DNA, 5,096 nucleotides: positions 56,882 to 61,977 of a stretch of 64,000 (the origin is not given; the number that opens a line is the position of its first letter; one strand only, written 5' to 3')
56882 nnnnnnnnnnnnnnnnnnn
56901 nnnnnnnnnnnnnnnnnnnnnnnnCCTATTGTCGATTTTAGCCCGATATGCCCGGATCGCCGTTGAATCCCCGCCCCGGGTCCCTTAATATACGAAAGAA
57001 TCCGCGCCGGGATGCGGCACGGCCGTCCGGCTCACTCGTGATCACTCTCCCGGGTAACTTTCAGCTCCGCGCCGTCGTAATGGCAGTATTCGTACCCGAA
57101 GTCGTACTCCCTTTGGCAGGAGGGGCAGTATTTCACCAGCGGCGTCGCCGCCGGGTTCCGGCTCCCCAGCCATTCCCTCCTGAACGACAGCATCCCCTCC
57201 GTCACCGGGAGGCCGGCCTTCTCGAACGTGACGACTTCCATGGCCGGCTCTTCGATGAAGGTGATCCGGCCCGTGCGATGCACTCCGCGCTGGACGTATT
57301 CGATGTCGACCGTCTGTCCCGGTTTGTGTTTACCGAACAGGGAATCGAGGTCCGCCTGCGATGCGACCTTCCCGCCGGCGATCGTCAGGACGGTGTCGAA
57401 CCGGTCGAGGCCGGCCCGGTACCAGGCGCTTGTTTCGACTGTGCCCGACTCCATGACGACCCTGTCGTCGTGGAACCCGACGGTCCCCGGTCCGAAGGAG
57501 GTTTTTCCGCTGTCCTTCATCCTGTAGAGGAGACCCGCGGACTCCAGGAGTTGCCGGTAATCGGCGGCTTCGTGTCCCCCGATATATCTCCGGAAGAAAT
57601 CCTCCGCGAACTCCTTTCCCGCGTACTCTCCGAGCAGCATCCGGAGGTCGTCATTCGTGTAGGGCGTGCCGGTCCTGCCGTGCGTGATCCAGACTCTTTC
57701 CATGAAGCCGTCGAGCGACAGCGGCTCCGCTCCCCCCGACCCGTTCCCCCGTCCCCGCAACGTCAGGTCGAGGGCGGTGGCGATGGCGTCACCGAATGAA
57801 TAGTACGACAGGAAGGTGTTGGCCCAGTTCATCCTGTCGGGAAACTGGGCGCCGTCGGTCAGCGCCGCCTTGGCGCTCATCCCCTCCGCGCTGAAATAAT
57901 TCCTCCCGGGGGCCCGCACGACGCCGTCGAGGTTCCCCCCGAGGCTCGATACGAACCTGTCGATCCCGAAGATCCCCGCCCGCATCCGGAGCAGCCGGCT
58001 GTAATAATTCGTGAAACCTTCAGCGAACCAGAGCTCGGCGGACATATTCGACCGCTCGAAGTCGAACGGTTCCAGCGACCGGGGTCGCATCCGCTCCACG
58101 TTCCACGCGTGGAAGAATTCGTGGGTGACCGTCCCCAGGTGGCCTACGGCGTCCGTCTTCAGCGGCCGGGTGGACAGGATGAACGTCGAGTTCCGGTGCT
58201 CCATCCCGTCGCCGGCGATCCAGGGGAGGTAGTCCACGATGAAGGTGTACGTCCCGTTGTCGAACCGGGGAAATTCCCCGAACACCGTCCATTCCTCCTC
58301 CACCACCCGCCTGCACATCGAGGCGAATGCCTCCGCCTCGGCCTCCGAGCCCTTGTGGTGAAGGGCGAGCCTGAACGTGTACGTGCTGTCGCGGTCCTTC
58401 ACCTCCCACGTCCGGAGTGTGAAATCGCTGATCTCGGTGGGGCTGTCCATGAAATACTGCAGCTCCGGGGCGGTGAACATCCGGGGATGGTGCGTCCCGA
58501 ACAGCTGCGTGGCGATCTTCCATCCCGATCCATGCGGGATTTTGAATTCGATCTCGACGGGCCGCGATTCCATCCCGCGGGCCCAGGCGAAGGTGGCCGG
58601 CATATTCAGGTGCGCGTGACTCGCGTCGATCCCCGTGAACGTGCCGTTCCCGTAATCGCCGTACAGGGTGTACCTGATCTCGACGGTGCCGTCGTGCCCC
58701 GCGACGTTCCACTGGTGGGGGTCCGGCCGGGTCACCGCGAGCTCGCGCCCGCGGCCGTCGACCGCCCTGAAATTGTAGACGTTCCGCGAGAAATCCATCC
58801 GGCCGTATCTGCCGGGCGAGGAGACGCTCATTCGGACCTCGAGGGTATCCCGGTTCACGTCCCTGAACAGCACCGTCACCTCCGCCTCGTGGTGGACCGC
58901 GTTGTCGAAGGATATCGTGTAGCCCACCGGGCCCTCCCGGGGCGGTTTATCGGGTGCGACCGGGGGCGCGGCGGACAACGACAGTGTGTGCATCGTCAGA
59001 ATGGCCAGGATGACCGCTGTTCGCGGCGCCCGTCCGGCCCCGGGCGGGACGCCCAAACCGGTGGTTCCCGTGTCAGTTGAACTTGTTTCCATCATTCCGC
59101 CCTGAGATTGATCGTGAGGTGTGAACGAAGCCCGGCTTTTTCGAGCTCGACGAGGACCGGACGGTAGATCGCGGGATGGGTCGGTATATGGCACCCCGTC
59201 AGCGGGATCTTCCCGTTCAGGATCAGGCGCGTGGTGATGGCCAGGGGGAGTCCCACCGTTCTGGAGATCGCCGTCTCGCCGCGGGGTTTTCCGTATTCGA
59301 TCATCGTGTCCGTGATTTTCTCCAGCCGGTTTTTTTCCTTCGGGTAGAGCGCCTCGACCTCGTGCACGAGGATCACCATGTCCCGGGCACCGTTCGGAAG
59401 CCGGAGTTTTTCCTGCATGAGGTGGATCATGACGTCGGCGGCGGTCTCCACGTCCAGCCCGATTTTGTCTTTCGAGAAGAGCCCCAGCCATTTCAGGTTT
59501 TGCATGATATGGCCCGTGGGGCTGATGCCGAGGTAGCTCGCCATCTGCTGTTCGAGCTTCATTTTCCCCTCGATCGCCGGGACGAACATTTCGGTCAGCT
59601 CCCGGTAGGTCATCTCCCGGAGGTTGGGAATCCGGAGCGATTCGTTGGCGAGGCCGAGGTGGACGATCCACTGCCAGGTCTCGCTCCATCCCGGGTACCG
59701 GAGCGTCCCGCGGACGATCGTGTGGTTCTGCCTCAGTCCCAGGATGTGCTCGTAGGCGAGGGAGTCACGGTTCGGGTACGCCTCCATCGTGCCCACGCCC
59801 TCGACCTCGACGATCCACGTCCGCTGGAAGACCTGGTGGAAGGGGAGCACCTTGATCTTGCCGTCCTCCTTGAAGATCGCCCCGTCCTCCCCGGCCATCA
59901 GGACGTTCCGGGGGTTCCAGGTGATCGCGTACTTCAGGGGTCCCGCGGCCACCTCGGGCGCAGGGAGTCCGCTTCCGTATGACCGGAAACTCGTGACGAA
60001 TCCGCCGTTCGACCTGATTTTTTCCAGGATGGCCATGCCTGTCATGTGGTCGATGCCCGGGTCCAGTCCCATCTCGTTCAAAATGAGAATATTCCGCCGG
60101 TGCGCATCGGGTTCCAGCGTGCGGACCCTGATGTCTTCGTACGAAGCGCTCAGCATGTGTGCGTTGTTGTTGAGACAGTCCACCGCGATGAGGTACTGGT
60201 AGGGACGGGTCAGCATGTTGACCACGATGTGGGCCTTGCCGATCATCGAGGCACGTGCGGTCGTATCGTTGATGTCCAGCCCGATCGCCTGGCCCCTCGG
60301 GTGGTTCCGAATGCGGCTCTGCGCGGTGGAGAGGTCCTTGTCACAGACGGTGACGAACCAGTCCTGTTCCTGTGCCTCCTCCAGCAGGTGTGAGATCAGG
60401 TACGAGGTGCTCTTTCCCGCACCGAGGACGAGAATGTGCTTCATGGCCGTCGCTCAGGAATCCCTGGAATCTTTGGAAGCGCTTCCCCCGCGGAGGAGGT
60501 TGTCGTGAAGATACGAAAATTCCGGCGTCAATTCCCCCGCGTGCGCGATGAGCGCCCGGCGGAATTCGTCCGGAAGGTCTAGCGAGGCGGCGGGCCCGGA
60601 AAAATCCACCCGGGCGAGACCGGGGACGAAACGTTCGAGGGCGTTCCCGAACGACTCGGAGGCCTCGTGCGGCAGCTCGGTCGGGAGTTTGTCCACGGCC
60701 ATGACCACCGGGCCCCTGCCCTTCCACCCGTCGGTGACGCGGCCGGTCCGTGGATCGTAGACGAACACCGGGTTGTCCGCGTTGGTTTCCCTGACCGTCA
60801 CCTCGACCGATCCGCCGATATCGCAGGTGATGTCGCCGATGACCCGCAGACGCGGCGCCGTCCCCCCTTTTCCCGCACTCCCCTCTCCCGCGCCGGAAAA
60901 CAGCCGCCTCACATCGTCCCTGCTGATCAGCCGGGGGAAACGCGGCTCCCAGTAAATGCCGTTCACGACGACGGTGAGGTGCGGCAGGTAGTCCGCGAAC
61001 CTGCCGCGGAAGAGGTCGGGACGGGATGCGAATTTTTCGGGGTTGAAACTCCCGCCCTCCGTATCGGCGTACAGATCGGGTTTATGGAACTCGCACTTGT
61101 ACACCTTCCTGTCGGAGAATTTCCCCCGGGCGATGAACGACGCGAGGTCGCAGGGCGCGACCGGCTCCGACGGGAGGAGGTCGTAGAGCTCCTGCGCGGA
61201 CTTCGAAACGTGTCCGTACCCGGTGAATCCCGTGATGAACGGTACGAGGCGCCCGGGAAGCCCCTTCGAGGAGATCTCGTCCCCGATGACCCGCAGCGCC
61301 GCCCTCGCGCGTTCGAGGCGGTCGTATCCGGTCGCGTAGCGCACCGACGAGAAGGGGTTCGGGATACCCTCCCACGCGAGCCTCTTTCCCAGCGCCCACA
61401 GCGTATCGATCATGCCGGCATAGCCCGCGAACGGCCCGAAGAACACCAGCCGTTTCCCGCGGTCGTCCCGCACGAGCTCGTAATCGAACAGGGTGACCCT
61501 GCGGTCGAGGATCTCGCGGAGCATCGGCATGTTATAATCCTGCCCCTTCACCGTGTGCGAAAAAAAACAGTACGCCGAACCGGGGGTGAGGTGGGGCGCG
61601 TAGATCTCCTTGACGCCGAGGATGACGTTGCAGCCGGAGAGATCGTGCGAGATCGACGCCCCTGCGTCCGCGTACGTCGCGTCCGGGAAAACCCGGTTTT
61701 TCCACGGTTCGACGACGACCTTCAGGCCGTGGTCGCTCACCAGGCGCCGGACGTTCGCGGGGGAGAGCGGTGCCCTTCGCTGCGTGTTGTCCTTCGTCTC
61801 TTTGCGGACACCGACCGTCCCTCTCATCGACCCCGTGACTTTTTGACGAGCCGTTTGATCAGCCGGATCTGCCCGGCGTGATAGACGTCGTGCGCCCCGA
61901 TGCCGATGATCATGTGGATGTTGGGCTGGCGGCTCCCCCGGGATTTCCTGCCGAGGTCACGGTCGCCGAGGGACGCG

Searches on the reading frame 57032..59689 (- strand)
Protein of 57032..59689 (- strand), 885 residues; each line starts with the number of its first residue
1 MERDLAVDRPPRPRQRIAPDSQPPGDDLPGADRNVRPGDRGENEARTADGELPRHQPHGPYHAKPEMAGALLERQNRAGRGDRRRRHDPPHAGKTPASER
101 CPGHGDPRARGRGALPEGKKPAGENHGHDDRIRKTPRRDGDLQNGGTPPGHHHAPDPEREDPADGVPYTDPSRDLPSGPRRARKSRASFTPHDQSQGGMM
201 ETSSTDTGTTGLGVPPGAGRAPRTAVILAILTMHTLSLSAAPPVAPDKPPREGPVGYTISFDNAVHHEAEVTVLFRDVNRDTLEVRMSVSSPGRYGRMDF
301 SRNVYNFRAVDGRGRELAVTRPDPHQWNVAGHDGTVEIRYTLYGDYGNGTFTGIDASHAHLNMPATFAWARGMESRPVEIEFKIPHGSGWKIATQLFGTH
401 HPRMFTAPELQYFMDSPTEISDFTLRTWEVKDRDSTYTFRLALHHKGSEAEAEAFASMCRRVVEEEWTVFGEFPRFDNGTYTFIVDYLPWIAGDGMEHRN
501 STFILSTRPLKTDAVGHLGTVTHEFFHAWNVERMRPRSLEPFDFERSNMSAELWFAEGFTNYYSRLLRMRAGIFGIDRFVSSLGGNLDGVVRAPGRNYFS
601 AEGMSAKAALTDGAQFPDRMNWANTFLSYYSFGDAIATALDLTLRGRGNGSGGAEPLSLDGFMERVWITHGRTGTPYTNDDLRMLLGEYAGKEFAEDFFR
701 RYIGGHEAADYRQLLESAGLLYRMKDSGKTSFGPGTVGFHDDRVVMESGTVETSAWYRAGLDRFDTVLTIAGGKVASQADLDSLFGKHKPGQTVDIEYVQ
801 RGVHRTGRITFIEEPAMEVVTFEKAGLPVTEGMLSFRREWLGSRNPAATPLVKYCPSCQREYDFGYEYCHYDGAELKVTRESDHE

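Call 10: search_protein_families(library=ncbifam, proteins=[window:57032-59689:-], max_evalue=0.001)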
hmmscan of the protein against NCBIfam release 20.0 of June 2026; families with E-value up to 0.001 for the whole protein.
window:57032-59689:- (885 aa): 1 family
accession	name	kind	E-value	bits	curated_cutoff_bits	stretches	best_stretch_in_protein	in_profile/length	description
TIGR02037.1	degP_htrA_DO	subfamily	0.00039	19.5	416.2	1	745-813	261-329/434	Do family serine endopeptidase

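Call 41: search_protein_families(library=pfam, proteins=[window:57032-59689:-], max_evalue=0.001)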
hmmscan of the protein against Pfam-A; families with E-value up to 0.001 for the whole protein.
window:57032-59689:- (885 aa): 3 families
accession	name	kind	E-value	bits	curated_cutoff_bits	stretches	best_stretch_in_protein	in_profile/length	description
PF17899.6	Peptidase_M61_N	-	3.9e-42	144.6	23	1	257-421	2-167/168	Peptidase M61 N-terminal domain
PF05299.18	Peptidase_M61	-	1.8e-29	103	22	1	518-634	3-116/118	M61 glycyl aminopeptidase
PF13180.12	PDZ_2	-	0.00043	20.9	27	1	754-805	23-74/80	PDZ domain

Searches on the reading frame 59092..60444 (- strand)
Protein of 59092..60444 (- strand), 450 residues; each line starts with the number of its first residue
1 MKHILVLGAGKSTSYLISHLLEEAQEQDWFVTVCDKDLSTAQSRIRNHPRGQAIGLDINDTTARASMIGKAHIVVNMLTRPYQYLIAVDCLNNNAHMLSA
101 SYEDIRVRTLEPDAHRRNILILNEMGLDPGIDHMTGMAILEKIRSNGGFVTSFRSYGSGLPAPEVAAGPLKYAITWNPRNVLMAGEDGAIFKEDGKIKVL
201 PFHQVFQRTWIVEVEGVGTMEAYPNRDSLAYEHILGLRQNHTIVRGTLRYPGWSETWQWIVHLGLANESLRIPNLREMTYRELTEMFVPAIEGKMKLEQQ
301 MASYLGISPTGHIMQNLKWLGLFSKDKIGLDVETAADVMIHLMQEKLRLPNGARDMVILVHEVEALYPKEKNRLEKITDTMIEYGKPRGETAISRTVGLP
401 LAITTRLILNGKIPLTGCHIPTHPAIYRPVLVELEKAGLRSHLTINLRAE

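Call 10: search_protein_families(library=ncbifam, proteins=[window:59092-60444:-], max_evalue=0.001)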
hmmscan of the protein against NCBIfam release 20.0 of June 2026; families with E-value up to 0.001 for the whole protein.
window:59092-60444:- (450 aa): 0 families

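Call 41: search_protein_families(library=pfam, proteins=[window:59092-60444:-], max_evalue=0.001)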
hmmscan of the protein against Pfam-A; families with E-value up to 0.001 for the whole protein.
window:59092-60444:- (450 aa): 2 families
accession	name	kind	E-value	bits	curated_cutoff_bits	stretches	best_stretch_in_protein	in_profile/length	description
PF16653.10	Sacchrp_dh_C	-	3.2e-62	211.5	31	1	126-439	1-265/265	Saccharopine dehydrogenase C-terminal domain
PF03435.24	Sacchrp_dh_NADP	-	7.6e-10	39.7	25.1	1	4-115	1-122/129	Saccharopine dehydrogenase NADP binding domain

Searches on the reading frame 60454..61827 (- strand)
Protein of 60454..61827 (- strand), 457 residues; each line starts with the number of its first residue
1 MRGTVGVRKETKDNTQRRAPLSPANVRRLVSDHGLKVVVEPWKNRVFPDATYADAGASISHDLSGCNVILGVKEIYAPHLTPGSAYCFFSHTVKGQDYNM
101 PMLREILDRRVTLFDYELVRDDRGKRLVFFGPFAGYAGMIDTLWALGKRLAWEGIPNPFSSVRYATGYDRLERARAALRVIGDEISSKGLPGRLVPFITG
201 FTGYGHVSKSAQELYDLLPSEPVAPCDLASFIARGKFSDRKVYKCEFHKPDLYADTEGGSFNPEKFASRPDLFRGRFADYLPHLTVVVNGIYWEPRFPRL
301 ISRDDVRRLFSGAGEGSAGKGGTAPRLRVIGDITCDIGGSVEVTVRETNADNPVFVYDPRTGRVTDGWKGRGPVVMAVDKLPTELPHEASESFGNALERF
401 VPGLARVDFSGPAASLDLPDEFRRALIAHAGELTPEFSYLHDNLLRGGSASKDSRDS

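Call 10: search_protein_families(library=ncbifam, proteins=[window:60454-61827:-], max_evalue=0.001)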
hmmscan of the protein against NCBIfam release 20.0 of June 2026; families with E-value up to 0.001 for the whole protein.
window:60454-61827:- (457 aa): 1 family
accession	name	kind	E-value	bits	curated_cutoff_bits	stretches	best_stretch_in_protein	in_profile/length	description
TIGR00518.1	alaDH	equivalog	4.5e-07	29.2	391.85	1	5-124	3-124/370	alanine dehydrogenase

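Call 89: find_encoding_contigs(protein=window:60454-61827:-, flank=10000, max_places=2)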
Protein window:60454-61827:- (457 aa): 2 contigs read that carry it; 2 places shown.
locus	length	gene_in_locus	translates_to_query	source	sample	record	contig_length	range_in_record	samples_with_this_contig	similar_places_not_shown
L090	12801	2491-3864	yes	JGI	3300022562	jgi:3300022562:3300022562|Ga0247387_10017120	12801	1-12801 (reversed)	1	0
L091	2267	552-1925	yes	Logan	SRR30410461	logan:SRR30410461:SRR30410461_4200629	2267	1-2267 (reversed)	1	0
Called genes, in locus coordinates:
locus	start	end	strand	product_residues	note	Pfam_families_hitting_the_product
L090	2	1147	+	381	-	?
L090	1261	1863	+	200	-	PF12867:DinB_2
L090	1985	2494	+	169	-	PF12867:DinB_2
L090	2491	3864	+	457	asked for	PF05222:AlaDh_PNT_N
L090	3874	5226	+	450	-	PF03435:Sacchrp_dh_NADP, PF16653:Sacchrp_dh_C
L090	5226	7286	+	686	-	PF17899:Peptidase_M61_N, PF05299:Peptidase_M61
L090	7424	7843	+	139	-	PF22694:CtpB_N-like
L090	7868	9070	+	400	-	PF03572:Peptidase_S41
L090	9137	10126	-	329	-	PF01073:3Beta_HSD, PF01370:Epimerase, PF04321:RmlD_sub_bind, PF13460:NAD_binding_10, PF16363:GDP_Man_Dehyd, PF07993:NAD_binding_4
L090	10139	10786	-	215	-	PF02517:Rce1-like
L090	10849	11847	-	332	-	PF01073:3Beta_HSD, PF01370:Epimerase, PF02719:Polysacc_synt_2 (faint), PF04321:RmlD_sub_bind, PF05368:NmrA (weak), PF13460:NAD_binding_10, PF16363:GDP_Man_Dehyd, PF07993:NAD_binding_4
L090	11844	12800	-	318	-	?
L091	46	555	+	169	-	PF12867:DinB_2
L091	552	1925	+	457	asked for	PF05222:AlaDh_PNT_N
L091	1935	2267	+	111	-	?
